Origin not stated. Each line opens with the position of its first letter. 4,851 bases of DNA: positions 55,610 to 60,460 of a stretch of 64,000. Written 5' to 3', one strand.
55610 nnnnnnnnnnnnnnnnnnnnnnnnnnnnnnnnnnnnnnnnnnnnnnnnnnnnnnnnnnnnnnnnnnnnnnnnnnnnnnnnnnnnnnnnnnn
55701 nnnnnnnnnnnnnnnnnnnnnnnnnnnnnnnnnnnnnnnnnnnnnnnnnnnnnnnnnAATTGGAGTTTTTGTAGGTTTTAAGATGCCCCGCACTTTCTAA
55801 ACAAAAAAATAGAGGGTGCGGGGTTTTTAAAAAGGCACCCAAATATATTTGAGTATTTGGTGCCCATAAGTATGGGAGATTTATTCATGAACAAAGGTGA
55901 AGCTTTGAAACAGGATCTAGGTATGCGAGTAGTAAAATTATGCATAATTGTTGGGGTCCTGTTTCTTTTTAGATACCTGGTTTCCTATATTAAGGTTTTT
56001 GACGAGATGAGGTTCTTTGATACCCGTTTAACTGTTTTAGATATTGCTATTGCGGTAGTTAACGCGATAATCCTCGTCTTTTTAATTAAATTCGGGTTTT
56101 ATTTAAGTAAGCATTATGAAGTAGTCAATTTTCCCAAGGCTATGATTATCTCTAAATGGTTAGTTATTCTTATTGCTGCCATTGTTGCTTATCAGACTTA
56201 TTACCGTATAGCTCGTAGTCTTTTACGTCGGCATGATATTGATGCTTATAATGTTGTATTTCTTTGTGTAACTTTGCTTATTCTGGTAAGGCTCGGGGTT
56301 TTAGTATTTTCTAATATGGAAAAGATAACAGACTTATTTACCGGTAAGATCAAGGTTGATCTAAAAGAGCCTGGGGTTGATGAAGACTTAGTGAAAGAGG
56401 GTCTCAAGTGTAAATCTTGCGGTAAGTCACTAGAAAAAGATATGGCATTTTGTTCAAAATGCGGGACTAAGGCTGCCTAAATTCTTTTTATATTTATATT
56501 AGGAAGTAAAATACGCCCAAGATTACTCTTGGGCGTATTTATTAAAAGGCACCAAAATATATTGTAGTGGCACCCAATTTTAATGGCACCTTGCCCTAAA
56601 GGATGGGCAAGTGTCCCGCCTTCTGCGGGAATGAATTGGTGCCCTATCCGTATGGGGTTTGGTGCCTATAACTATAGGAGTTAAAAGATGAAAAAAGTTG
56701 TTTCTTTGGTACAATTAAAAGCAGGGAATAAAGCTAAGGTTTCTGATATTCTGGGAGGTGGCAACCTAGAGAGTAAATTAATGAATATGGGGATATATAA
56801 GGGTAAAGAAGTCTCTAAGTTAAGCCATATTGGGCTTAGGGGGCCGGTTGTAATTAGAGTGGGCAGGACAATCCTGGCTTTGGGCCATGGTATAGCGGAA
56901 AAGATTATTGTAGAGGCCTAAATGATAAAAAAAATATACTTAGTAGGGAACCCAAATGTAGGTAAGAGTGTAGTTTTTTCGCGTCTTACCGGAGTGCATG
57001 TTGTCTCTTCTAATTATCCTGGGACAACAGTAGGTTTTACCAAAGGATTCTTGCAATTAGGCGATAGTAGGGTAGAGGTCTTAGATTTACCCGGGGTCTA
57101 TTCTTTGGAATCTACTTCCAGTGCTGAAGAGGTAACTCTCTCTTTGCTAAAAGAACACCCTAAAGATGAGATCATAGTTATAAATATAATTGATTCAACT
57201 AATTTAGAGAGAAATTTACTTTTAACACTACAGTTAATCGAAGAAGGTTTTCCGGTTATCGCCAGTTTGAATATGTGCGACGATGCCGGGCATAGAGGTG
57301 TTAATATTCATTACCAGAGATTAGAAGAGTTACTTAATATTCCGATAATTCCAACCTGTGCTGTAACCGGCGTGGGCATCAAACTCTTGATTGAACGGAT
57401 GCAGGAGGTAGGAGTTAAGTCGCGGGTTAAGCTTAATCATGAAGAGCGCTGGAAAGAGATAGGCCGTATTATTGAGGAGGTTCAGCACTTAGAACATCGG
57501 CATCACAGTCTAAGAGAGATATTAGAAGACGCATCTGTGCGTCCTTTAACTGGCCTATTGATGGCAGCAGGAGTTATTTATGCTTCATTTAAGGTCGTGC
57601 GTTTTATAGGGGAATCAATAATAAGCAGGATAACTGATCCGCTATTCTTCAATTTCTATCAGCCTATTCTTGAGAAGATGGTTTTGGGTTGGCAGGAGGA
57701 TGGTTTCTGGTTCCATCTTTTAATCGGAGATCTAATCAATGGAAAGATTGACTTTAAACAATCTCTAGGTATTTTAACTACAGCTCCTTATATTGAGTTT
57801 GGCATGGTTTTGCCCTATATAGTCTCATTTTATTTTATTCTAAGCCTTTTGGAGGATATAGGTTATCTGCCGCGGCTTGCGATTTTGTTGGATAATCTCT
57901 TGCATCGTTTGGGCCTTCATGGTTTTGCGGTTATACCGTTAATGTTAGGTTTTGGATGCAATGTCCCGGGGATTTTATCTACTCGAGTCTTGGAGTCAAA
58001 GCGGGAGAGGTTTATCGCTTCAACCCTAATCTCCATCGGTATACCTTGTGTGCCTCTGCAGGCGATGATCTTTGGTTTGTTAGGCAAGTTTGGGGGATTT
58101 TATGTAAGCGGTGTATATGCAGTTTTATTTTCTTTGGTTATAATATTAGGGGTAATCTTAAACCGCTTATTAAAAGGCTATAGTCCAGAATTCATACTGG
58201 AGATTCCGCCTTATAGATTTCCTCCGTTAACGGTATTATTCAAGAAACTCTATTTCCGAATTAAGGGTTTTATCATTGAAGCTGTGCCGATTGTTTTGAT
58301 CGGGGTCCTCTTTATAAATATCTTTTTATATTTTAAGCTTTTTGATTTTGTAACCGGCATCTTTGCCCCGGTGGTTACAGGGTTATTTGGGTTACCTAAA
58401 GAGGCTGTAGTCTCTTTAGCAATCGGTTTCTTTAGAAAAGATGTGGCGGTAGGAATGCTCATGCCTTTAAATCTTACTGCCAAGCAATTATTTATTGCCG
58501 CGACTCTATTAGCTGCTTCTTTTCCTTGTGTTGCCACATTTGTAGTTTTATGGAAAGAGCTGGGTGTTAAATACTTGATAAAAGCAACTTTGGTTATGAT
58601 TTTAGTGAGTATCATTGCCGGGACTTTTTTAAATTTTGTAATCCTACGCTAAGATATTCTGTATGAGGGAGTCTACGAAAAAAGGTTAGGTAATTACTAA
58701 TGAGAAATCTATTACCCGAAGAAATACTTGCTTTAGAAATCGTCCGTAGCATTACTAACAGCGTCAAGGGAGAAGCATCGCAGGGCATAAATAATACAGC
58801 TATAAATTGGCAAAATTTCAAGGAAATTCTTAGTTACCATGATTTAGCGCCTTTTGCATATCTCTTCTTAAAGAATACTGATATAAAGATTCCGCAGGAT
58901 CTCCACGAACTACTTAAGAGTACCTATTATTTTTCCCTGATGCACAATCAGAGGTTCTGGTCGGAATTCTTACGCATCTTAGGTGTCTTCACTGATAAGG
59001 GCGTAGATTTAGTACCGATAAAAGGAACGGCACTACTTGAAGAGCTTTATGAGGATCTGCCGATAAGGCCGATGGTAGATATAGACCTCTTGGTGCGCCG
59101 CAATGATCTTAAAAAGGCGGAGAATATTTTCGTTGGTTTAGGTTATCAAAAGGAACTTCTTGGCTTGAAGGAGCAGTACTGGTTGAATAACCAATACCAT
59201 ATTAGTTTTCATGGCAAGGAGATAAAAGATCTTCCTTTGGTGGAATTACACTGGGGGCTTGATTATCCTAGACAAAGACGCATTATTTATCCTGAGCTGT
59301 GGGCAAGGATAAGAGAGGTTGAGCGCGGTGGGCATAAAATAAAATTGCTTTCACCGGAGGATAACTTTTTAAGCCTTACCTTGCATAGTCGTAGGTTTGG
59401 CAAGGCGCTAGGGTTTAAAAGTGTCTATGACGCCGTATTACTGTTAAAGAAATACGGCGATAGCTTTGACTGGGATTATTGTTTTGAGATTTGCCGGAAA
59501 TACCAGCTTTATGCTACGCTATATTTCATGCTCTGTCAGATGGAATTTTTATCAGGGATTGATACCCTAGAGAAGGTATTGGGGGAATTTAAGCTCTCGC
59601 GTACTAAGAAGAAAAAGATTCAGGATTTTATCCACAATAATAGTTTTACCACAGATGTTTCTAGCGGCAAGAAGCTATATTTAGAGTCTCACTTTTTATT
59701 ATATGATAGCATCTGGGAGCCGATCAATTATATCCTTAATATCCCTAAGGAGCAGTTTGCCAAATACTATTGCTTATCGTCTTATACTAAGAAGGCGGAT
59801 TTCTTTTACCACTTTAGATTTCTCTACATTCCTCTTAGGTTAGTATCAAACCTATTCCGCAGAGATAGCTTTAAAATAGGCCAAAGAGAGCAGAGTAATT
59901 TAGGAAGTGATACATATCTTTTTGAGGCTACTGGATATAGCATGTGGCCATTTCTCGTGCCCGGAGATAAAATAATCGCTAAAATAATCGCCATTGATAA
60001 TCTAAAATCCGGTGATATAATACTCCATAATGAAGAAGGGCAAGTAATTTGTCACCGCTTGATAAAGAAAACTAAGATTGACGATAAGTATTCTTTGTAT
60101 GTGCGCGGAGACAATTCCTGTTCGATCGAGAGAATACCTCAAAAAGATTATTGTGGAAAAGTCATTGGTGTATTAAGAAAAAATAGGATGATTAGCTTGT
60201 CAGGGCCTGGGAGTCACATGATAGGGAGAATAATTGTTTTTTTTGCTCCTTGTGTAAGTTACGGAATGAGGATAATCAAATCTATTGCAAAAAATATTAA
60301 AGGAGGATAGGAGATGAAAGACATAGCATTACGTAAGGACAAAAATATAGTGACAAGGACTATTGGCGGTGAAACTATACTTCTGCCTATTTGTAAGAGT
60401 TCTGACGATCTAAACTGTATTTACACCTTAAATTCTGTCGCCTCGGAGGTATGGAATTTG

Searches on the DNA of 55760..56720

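Call 19: search_rna_families(source=window, start=55760, end=56720, threshold=evalue, max_evalue=10)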
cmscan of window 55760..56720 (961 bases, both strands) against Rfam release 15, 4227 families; matches with E-value up to 10: 19.
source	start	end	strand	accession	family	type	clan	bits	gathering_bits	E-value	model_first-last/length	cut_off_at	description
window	56429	56542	+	RF01808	MicX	Gene; sRNA;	-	25.7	75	0.0021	1-194/194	no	MicX Vibrio cholerae sRNA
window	55774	55835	+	RF00932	mir-471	Gene; miRNA;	-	23.3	80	0.04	1-66/66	no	mir-471 microRNA precursor family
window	55829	55965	-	RF01456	VrrA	Gene; antisense;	-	20.6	50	0.72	1-140/140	no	Vibrio regulatory RNA of OmpA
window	55995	56093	+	RF00333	snoZ157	Gene; snRNA; snoRNA; CD-box;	CL00063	20.1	55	0.45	1-100/100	no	Small nucleolar RNA Z157/R69/R10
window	55782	55827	+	RF03075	DUF3800-VIII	Gene; sRNA;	-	19.6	40.2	1.3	1-64/64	no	DUF3800-VIII RNA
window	55779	55828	+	RF04340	Plastid-psbJ-4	Cis-reg;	CL00152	19.6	55.2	1.4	1-65/65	no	Plastid-psbJ-4 3UTR RNA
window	56507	56595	-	RF01456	VrrA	Gene; antisense;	-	17.8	50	3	1-140/140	no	Vibrio regulatory RNA of OmpA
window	56428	56538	+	RF02384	FasX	Gene; sRNA;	-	17.5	100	2.9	1-205/205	no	FasX small RNA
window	55824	55872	+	RF00446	mir-133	Gene; miRNA;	-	17.2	55.5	0.77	1-74/74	no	mir-133 microRNA precursor family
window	56365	56414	+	RF04334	Plastid-rpl16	Intron;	-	17.2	43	4.5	1-47/47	no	Plastid-rpl16 group II-D1 intron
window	56442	56542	+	RF01253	snR46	Gene; snRNA; snoRNA; HACA-box;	CL00021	16.5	43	1.6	1-197/197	no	Small nucleolar RNA snR46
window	56347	56404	+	RF01278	SNORD109A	Gene; snRNA; snoRNA; CD-box;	CL00069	16.5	35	2.9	1-67/67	no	Small nucleolar RNA SNORD109A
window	56468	56542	+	RF01456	VrrA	Gene; antisense;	-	15.8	50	7.9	1-140/140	no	Vibrio regulatory RNA of OmpA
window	56484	56542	+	RF02377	SurA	Gene; sRNA;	-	15.3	100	0.15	1-279/279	no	SurA sRNA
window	56443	56519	+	RF01420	snoR113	Gene; snRNA; snoRNA; CD-box;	-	15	47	4.3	1-103/103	no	Small nucleolar RNA snoR113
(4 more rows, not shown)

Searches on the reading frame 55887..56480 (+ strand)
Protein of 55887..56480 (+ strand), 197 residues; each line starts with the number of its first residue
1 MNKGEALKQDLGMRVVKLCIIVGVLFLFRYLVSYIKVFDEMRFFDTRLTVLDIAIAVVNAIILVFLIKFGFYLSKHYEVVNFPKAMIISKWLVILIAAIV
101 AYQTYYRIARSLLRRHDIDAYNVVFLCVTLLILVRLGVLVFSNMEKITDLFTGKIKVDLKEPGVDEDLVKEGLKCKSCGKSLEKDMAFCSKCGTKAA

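Call 9: search_protein_families(library=pfam, proteins=[window:55887-56480:+])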
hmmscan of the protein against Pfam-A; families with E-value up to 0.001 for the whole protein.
window:55887-56480:+ (197 aa): 4 families
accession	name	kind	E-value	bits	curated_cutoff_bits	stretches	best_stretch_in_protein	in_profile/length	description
PF13240.11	Zn_Ribbon_1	-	5.7e-06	26.4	25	1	174-195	1-22/23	zinc-ribbon domain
PF24460.1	DUF7575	-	1.8e-05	24.4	28.5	1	171-194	2-25/28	Domain of unknown function (DUF7575)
PF13248.11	Zn_ribbon_3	-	5.6e-05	22.9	27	1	173-195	3-25/26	zinc-ribbon domain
PF17032.10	Zn_ribbon_15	-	0.00077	20.7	28.9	0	172-193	52-73/73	zinc-ribbon family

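Call 54: find_homologous_proteins(query=window:55887-56480:+, max_evalue=1e-10)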
Query window:55887-56480:+ (197 aa): 80 proteins with E <= 1e-10 among 372 candidates.
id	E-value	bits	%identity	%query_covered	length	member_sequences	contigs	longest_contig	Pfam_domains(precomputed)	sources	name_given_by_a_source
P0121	1.1e-120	418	100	100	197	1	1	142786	PF13240.12,PF24460.2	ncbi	-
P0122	1.2e-120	418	100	100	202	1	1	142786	PF13240.12,PF24460.2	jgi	jgi:Kef-type K+ transport system membrane component KefB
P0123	5.1e-106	370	87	100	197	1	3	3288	PF13240.12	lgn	-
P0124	5.3e-105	367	89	100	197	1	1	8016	PF13240.12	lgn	-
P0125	2.2e-101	355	84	100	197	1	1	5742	PF13240.12,PF13248.12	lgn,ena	-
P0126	4.3e-101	354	86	100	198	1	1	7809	PF13248.12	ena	-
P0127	1.2e-97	343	84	100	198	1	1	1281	PF13240.12,PF13248.12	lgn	-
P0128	2.5e-97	342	81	100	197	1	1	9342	PF13240.12,PF13248.12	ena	-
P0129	2.3e-96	339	79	100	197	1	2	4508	PF13240.12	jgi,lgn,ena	-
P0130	2.5e-96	339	79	100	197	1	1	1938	PF13240.12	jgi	-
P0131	3.2e-95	335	76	100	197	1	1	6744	PF13240.12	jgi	jgi:uncharacterized membrane protein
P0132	7.7e-92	324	73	99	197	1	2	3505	PF13240.12,PF13248.12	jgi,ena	-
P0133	4.8e-89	315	71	99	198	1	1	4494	-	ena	-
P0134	1.4e-88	314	72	100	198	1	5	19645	PF13248.12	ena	-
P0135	1.7e-86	307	71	99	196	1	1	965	-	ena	-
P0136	5.9e-86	305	69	99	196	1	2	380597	-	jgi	jgi:hypothetical protein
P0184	6.9e-73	262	63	100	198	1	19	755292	PF13240.12,PF13248.12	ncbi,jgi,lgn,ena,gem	-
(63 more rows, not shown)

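Call 55: find_encoding_contigs(protein=P0124, flank=6000, max_places=1)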
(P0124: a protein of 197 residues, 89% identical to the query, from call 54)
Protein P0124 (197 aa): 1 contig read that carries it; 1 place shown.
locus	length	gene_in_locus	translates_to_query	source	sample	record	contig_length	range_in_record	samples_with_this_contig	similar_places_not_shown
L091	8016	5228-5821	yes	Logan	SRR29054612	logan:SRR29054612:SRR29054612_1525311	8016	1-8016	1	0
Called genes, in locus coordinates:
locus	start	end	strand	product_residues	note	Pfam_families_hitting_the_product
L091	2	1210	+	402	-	?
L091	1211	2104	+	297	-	PF01259:SAICAR_synt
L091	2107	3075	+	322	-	PF03706:LPG_synthase_TM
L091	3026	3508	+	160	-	PF05991:NYN_YacP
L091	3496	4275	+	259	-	PF23023:Anti-Pycsar_Apyc1 (faint), PF00753:Lactamase_B, PF12706:Lactamase_B_2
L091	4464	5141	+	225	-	PF05552:MS_channel_1st_1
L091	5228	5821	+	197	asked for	PF13240:Zn_Ribbon_1 (weak)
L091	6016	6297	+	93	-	PF07670:Gate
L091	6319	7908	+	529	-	PF13231:PMT_2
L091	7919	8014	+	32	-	?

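Call 56: find_encoding_contigs(protein=P0128, flank=6000, max_places=1)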
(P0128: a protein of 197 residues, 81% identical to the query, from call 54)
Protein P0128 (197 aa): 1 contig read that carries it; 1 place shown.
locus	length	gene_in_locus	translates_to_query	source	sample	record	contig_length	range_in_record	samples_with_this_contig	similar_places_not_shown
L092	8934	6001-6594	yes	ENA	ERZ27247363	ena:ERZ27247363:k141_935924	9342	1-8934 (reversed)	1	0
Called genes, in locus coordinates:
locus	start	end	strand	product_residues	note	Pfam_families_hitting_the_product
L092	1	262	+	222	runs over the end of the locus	?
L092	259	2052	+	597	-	PF17297:PEPCK_N, PF00821:PEPCK_GTP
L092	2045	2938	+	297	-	PF01259:SAICAR_synt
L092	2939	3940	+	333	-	PF03706:LPG_synthase_TM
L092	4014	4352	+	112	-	PF05991:NYN_YacP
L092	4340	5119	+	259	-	PF23023:Anti-Pycsar_Apyc1 (faint), PF00753:Lactamase_B (weak), PF12706:Lactamase_B_2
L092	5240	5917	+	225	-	PF05552:MS_channel_1st_1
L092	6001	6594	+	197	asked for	PF13248:Zn_ribbon_3 (weak), PF13240:Zn_Ribbon_1 (weak)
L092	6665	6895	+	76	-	PF04023:FeoA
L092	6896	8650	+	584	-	PF01926:MMR_HSR1, PF02421:FeoB_N, PF07670:Gate, PF07664:FeoB_C, PF07670:Gate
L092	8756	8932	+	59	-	?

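Call 57: find_encoding_contigs(protein=P0134, flank=10000, max_places=1)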
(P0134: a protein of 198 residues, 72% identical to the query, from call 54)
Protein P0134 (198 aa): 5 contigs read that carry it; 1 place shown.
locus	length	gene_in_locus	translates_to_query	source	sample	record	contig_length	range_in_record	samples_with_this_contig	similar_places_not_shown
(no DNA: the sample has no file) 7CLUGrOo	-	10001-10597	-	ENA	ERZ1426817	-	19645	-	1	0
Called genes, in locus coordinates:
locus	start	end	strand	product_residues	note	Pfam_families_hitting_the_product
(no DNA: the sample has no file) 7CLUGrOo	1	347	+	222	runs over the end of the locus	-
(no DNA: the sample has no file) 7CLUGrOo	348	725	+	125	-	PF22818:ApeI-like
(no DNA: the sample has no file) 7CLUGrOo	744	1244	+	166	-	PF13279:4HBT_2, PF03061:4HBT (weak)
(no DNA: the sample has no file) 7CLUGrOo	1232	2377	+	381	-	PF00109:ketoacyl-synt, PF02801:Ketoacyl-synt_C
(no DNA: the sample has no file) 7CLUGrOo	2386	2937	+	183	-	-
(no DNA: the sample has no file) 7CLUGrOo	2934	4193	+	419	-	PF02310:B12-binding (weak)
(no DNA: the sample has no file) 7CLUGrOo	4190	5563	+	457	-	PF02310:B12-binding, PF04055:Radical_SAM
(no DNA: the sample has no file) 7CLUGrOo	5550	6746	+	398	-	PF00535:Glycos_transf_2, PF09835:DUF2062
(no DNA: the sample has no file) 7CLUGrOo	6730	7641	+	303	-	PF03279:Lip_A_acyltrans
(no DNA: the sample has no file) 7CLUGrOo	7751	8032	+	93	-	PF00550:PP-binding (weak)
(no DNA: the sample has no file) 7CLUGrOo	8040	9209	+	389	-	PF00109:ketoacyl-synt, PF02801:Ketoacyl-synt_C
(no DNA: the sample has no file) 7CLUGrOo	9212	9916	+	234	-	PF00109:ketoacyl-synt, PF13723:Ketoacyl-synt_2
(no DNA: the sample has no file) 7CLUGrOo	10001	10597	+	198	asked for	PF13248:Zn_ribbon_3 (weak)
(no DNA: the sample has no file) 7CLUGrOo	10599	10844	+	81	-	PF23297:ACP_SdgA_C, PF00550:PP-binding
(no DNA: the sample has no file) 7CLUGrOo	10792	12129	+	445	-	-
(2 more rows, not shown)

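Call 58: find_encoding_contigs(protein=P0136, flank=10000, max_places=1)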
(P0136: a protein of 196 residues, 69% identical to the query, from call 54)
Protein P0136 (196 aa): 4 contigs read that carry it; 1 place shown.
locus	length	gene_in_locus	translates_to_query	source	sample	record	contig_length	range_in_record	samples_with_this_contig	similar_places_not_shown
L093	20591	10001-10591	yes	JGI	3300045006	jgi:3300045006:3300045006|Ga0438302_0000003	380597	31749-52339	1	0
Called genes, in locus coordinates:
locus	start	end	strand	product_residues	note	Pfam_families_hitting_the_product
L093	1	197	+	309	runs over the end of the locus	PF01515:PTA_PTB, PF02504:FA_synthesis (weak)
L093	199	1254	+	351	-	PF00871:Acetate_kinase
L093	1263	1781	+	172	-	PF01965:DJ-1_PfpI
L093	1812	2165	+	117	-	PF02261:Asp_decarbox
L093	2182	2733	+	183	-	PF01327:Pep_deformylase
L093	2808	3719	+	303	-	PF00890:FAD_binding_2 (faint), PF01134:GIDA (faint), PF01266:DAO (faint), PF03486:HI0933_like (faint), PF07992:Pyr_redox_2, PF12831:FAD_oxidored (faint), PF13738:Pyr_redox_3, PF00070:Pyr_redox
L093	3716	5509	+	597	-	PF17297:PEPCK_N, PF00821:PEPCK_GTP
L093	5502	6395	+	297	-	PF01259:SAICAR_synt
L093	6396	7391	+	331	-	PF03706:LPG_synthase_TM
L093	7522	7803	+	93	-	PF05991:NYN_YacP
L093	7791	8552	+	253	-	PF23023:Anti-Pycsar_Apyc1 (faint), PF00753:Lactamase_B (weak), PF12706:Lactamase_B_2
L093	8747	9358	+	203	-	PF05552:MS_channel_1st_1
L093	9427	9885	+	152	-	-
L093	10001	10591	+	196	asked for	-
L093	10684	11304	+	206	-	-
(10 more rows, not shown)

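Call 59: find_encoding_contigs(protein=P0184, flank=10000, max_places=1)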
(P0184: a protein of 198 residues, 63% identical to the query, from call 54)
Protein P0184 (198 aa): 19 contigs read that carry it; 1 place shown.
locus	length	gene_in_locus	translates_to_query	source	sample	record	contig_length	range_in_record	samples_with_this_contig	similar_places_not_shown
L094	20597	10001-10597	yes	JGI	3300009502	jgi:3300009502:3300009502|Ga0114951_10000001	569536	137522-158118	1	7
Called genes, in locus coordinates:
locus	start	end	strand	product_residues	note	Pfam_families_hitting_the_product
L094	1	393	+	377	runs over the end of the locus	PF00109:ketoacyl-synt, PF02801:Ketoacyl-synt_C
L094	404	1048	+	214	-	-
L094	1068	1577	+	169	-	PF14366:DUF4410 (weak)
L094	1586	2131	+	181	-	-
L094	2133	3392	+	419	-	PF02310:B12-binding (weak), PF04055:Radical_SAM (faint)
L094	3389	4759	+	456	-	PF02310:B12-binding, PF04055:Radical_SAM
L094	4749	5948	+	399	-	PF00535:Glycos_transf_2, PF09835:DUF2062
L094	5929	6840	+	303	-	PF03279:Lip_A_acyltrans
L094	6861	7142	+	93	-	PF00550:PP-binding (weak)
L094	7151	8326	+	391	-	PF00109:ketoacyl-synt, PF02801:Ketoacyl-synt_C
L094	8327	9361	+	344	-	PF00109:ketoacyl-synt, PF13723:Ketoacyl-synt_2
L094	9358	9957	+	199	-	-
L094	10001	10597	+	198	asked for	PF13248:Zn_ribbon_3 (weak), PF13240:Zn_Ribbon_1 (weak)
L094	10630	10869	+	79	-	PF23297:ACP_SdgA_C, PF00550:PP-binding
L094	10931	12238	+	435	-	-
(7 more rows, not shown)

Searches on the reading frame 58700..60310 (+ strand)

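Call 86: search_protein_families(library=pfam, proteins=[window:58700-60310:+])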
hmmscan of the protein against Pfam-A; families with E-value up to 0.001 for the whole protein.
window:58700-60310:+ (536 aa): 2 families
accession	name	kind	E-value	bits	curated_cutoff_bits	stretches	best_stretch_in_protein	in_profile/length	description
PF14907.12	NTP_transf_5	-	7.1e-43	147.4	31.2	1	34-279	2-242/249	Uncharacterised nucleotidyltransferase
PF00717.28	Peptidase_S24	-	0.00024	21.2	23.3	1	402-460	32-85/116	Peptidase S24-like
